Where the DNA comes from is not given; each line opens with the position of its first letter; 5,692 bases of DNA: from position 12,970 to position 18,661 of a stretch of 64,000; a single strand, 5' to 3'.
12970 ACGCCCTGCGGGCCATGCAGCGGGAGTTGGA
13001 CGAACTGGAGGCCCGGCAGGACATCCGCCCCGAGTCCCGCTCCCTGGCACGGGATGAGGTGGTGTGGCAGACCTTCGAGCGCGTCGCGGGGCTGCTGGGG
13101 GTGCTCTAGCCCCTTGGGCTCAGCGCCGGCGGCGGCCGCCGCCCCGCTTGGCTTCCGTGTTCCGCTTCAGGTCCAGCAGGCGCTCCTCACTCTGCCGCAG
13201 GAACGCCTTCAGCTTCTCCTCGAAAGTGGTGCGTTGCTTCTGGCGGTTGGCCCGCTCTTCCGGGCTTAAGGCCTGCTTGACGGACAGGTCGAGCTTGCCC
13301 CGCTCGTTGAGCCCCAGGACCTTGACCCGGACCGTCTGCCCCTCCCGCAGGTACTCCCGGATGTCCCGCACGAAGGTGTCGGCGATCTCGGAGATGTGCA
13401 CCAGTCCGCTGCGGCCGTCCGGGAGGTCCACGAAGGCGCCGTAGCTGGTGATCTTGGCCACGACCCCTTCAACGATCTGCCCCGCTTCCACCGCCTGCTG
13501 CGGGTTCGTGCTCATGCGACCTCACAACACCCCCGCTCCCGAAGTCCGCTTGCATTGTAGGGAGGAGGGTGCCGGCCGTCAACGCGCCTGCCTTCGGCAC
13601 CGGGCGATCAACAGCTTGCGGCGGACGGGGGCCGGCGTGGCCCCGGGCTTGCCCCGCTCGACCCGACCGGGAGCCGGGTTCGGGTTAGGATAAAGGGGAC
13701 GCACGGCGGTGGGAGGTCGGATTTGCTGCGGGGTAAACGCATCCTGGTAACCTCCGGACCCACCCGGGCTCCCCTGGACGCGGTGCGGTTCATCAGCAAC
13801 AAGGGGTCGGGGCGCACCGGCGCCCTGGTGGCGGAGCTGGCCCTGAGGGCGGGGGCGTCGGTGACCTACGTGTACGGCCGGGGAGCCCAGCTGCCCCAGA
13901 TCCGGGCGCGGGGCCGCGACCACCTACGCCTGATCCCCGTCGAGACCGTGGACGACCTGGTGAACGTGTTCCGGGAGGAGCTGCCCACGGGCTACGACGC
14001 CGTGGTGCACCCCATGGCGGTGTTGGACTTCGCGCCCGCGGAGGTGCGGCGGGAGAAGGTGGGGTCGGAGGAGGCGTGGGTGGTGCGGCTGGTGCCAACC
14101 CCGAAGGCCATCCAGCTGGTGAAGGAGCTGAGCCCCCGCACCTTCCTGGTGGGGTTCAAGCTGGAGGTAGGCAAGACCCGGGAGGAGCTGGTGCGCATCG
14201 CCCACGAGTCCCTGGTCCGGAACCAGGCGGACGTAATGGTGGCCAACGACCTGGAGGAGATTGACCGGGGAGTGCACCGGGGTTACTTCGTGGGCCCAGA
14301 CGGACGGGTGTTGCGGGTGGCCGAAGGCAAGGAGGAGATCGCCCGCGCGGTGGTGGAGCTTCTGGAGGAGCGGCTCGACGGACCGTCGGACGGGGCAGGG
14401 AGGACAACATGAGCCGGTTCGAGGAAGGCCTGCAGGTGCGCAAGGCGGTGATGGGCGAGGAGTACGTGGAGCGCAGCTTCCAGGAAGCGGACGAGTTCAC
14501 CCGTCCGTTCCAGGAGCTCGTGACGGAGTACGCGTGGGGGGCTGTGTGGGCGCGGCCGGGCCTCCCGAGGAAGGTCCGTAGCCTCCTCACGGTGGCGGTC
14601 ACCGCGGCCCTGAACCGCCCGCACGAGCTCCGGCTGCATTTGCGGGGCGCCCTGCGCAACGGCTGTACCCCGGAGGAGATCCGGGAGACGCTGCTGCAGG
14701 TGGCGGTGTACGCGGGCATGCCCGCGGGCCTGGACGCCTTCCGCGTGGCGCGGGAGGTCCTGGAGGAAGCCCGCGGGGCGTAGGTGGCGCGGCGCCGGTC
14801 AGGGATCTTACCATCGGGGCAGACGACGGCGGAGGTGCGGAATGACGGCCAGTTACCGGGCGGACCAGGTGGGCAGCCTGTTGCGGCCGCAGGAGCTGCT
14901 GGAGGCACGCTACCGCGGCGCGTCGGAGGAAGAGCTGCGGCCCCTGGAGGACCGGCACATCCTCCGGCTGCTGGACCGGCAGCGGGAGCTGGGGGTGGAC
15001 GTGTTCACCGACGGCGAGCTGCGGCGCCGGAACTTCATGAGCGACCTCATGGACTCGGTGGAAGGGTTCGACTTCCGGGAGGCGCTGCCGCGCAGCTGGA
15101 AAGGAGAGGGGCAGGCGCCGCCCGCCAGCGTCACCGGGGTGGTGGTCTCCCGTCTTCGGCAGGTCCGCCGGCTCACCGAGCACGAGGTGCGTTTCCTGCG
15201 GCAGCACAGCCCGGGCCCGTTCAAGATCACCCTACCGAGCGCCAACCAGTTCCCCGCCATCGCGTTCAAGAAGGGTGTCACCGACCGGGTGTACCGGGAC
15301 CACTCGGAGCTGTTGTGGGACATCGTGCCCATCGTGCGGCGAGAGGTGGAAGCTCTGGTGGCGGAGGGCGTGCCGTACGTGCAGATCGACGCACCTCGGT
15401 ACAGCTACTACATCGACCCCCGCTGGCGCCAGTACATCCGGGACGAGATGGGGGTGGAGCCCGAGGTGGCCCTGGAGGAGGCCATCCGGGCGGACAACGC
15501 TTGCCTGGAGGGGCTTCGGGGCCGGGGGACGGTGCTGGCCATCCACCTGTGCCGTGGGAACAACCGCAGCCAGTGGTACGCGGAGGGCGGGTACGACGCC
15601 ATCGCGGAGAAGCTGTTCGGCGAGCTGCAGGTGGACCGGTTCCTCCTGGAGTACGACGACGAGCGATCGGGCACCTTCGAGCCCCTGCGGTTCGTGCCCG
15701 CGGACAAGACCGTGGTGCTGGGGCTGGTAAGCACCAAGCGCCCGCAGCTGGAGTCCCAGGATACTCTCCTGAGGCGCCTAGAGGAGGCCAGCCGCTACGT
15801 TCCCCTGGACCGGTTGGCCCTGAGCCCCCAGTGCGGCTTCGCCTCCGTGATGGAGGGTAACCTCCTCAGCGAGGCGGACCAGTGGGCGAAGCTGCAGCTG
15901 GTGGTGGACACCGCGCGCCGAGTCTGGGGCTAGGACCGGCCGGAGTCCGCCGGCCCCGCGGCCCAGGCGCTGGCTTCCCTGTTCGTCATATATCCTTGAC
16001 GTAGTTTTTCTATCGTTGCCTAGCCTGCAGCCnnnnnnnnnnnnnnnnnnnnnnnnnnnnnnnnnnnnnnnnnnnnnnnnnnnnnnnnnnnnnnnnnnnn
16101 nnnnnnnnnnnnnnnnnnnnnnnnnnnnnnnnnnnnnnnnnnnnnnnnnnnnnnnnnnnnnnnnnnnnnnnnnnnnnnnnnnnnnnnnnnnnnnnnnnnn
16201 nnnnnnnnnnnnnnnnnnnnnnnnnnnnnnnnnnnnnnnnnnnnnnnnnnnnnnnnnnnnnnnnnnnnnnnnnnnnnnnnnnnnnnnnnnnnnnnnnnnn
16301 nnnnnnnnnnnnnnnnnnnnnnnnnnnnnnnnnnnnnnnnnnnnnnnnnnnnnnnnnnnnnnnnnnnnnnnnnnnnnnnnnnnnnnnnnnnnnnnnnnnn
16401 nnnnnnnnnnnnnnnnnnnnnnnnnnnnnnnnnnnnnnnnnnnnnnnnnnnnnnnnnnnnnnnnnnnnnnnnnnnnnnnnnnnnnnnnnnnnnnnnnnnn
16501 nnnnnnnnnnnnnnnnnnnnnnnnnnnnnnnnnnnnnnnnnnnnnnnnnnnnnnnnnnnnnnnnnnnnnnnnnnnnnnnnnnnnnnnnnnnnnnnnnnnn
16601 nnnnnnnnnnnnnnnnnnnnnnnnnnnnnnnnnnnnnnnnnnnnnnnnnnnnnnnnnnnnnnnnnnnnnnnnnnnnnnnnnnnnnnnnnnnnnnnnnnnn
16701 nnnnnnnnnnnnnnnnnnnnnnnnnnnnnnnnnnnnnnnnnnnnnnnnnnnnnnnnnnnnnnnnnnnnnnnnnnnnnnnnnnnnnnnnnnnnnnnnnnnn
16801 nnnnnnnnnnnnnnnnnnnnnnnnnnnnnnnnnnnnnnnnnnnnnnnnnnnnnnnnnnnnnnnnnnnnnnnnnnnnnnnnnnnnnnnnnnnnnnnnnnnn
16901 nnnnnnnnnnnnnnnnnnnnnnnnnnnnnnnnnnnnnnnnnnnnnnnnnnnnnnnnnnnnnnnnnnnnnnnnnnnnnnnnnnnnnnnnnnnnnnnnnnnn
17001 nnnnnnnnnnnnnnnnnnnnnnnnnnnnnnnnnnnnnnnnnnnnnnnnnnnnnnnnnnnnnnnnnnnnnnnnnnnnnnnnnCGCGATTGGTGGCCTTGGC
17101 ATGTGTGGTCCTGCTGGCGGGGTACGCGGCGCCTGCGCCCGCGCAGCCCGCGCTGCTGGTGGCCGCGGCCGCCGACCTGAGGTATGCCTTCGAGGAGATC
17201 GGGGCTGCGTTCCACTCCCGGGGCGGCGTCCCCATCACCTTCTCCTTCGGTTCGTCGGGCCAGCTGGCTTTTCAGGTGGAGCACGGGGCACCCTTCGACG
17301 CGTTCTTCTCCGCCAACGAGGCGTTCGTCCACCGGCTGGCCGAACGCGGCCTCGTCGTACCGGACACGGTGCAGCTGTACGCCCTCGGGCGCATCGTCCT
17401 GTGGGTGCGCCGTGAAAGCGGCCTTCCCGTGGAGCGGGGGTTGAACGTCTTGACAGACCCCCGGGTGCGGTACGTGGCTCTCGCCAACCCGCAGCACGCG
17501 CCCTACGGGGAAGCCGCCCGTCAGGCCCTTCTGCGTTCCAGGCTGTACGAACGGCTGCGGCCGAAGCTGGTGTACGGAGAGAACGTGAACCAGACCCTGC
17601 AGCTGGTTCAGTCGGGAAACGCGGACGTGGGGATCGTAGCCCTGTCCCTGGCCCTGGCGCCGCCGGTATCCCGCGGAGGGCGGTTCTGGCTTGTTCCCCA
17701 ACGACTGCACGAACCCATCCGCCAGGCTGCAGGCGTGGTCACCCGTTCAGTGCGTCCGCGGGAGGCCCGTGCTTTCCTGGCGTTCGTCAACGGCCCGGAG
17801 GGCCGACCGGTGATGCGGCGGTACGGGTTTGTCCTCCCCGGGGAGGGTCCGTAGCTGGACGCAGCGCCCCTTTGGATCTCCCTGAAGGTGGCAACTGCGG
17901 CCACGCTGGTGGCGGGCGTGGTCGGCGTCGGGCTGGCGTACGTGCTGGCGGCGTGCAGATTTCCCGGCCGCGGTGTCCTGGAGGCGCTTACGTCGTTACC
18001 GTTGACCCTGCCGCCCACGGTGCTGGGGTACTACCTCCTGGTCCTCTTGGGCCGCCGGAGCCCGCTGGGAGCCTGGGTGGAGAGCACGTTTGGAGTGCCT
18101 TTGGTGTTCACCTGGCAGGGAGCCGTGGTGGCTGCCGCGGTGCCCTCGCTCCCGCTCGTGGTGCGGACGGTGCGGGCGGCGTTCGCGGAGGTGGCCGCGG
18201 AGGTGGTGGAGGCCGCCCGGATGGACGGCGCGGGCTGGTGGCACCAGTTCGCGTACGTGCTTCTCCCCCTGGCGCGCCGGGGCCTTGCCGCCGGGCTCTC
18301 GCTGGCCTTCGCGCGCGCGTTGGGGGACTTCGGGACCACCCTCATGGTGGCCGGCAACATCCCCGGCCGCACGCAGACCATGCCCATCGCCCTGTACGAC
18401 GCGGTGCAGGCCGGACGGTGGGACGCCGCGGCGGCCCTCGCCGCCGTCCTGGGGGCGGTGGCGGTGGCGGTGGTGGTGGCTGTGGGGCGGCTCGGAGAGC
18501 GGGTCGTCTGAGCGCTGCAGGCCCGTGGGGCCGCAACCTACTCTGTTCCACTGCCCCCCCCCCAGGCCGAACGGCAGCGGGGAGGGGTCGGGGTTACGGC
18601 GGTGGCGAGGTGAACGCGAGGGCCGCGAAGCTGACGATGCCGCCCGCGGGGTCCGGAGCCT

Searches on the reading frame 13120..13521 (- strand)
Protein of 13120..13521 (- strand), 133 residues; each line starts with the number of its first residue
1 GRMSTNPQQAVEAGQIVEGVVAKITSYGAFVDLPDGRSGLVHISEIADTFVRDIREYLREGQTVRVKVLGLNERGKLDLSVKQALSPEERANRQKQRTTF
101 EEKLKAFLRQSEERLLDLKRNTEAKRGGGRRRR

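Call 16: search_protein_families(library=pfam, proteins=[window:13120-13521:-], max_evalue=0.00001)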
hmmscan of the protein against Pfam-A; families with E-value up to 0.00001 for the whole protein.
window:13120-13521:- (133 aa): 3 families
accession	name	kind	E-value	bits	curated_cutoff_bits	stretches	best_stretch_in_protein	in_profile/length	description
PF00575.29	S1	-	3.1e-19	69.5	22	1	11-82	2-74/74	S1 RNA binding domain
PF23459.1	S1_RRP5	-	1.3e-09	38.9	27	1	12-75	2-65/72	RRP5 S1 domain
PF24685.1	OB_RRP5_4th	-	3.7e-06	27.3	31.5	1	7-72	2-72/92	RRP5 OB-fold domain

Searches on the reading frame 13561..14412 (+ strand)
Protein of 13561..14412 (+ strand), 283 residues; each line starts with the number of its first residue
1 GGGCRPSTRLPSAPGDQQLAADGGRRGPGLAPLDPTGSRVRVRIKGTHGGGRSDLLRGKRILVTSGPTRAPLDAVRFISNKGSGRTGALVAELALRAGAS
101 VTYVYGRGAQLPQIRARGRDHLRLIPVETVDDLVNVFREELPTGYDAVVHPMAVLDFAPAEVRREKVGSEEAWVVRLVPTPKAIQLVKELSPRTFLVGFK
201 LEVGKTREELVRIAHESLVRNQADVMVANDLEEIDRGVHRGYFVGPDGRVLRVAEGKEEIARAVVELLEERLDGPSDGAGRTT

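Call 16: search_protein_families(library=pfam, proteins=[window:13561-14412:+], max_evalue=0.00001)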
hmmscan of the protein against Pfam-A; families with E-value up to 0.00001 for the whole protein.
window:13561-14412:+ (283 aa): 1 family
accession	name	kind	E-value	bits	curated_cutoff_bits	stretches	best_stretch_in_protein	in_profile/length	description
PF04127.22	DFP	-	2.1e-38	132.5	22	1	56-238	1-176/186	DNA/pantothenate metabolism flavoprotein C-terminal domain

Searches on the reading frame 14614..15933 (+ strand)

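Call 16: search_protein_families(library=pfam, proteins=[window:14614-15933:+], max_evalue=0.00001)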
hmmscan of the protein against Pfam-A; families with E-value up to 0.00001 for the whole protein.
window:14614-15933:+ (439 aa): 1 family
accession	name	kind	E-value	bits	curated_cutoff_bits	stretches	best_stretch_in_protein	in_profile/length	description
PF01717.24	Meth_synt_2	-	2.1e-14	54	21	1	103-412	27-306/324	Cobalamin-independent synthase, Catalytic domain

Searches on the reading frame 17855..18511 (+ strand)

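Call 16: search_protein_families(library=pfam, proteins=[window:17855-18511:+], max_evalue=0.00001)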
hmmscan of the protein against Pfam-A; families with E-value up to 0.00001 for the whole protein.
window:17855-18511:+ (218 aa): 1 family
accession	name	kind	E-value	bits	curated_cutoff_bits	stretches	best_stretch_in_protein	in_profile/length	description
PF00528.27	BPD_transp_1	-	1.6e-19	70.8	26.4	1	24-208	1-172/184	Binding-protein-dependent transport system inner membrane component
